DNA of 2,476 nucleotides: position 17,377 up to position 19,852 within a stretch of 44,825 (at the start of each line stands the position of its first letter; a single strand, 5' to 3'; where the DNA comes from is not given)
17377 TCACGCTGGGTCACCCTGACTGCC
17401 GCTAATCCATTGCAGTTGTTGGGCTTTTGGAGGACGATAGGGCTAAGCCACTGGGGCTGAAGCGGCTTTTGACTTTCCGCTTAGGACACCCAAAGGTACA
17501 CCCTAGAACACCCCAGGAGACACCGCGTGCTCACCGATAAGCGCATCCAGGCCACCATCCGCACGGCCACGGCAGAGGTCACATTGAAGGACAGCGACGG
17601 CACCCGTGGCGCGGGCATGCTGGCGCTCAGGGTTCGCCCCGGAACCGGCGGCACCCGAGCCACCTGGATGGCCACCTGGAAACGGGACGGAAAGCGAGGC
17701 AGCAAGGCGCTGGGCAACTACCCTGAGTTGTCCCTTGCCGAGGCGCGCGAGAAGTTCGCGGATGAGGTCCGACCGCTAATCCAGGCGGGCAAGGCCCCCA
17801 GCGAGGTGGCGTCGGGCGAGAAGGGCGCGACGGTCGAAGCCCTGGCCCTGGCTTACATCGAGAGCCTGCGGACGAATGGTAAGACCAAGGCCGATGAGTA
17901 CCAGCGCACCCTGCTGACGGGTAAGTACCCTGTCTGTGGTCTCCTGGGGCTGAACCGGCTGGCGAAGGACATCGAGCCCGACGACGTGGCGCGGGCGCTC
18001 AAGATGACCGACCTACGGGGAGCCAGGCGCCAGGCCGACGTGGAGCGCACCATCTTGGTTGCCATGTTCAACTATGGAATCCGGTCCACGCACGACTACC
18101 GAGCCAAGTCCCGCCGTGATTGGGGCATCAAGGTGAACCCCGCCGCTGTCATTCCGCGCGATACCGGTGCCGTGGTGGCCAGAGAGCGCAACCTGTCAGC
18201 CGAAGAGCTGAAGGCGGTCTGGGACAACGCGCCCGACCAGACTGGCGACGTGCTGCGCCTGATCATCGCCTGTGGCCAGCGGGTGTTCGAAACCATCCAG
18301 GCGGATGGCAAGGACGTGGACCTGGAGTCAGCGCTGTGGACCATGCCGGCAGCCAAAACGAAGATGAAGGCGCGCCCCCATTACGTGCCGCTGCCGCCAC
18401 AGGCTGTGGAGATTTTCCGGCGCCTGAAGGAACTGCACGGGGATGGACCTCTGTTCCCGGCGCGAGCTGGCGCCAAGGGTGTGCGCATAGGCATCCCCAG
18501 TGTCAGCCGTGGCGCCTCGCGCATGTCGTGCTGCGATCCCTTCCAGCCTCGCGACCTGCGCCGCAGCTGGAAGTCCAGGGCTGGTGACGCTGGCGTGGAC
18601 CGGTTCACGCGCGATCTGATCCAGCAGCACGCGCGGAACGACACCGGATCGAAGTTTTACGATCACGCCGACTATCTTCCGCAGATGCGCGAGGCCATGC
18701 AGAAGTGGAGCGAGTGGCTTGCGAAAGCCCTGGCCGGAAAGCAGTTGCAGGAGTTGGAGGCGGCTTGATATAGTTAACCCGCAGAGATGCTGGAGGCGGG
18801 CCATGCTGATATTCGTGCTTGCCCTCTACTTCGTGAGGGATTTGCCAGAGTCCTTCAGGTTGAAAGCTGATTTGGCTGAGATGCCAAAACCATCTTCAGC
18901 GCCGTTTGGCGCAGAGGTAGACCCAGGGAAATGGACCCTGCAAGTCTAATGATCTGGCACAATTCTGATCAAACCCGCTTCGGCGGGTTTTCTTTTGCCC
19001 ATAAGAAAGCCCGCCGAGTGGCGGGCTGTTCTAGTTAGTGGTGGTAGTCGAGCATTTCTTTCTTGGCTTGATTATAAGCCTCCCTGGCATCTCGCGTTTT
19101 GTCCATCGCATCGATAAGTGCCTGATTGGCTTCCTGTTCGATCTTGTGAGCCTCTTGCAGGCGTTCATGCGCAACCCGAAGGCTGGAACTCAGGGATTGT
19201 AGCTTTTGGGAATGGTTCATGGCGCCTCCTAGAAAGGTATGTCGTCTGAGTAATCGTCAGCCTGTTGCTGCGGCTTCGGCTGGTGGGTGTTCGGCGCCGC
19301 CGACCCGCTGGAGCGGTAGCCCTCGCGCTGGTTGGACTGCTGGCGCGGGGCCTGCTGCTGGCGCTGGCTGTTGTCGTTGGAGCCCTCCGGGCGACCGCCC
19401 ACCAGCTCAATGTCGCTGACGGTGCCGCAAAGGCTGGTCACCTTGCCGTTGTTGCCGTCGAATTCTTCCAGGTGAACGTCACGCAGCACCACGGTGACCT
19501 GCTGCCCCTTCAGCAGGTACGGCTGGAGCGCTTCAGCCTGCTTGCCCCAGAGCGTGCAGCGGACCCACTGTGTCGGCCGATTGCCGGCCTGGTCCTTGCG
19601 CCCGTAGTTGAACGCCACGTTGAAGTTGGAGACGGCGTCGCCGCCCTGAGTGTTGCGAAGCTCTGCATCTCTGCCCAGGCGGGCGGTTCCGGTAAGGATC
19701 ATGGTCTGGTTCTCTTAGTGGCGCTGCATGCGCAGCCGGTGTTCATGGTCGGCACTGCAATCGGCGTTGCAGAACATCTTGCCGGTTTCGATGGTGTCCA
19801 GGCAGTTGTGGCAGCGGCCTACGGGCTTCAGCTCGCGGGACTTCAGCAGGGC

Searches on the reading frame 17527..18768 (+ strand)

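Call 9: search_protein_families(library=pfam, proteins=[window:17527-18768:+], max_evalue=0.01)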
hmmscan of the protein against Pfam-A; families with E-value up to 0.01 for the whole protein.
window:17527-18768:+ (413 aa): 2 families
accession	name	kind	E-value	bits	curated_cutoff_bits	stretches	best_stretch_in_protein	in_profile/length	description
PF13356.12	Arm-DNA-bind_3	-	2.5e-10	40.8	27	1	2-93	1-78/83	Arm DNA-binding domain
PF00589.27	Phage_integrase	-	6.1e-06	26.5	27.1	1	225-374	5-162/172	Phage integrase family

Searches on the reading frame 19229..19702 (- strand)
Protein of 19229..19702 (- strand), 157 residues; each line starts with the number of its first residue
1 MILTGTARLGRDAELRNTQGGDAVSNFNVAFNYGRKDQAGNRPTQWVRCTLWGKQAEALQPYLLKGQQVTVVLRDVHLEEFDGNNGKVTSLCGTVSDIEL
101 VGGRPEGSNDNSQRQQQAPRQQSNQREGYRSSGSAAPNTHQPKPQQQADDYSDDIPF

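Call 73: search_protein_families(library=pfam, proteins=[window:19229-19702:-], max_evalue=0.001)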
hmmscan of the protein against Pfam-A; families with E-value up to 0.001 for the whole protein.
window:19229-19702:- (157 aa): 2 families
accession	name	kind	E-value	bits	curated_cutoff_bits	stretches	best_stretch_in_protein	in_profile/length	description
PF00436.31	SSB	-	1.9e-16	60.4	26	1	6-88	7-90/104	Single-strand binding protein family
PF16900.11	REPA_OB_2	-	0.00051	20.4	27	1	45-89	50-90/98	Replication protein A OB domain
